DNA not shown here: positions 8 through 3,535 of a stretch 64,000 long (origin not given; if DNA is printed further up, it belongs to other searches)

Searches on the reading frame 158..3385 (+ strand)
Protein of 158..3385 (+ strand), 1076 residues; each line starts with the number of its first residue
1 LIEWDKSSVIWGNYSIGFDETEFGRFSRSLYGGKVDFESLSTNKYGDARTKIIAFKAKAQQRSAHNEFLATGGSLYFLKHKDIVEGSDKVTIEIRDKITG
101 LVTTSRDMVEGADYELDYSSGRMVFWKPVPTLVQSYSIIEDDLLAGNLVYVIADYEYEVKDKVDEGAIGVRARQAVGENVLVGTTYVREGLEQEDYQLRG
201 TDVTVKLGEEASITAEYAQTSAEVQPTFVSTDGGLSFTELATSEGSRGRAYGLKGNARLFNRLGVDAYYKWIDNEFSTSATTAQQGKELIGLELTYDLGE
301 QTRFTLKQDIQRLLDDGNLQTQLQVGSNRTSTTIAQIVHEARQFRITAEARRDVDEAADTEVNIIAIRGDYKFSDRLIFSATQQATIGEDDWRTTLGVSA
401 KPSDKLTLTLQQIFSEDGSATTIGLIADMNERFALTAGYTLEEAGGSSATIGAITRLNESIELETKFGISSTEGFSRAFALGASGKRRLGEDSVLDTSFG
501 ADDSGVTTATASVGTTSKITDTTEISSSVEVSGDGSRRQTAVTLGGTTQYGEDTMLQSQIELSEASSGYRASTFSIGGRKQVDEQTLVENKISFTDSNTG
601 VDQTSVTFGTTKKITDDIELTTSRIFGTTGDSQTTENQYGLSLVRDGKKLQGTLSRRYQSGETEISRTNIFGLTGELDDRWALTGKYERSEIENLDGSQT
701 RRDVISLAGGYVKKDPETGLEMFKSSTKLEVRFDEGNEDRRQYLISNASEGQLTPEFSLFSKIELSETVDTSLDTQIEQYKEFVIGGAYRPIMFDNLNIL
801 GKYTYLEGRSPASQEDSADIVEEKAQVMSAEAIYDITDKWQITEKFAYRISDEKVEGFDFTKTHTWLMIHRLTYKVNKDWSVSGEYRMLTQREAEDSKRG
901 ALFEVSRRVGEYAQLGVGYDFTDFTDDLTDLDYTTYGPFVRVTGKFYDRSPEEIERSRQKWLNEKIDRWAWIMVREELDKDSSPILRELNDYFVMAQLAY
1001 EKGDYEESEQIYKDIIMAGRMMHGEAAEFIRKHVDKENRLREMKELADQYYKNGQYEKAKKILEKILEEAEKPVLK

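Call 44: search_protein_families(library=pfam, proteins=[window:158-3385:+], max_evalue=0.0001)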
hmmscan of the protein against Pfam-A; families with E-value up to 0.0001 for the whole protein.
window:158-3385:+ (1076 aa): 1 family
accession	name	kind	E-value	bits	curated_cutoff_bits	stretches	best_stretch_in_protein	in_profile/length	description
PF07719.23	TPR_2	-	2.9e-05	24.3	27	0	1045-1071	6-32/34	Tetratricopeptide repeat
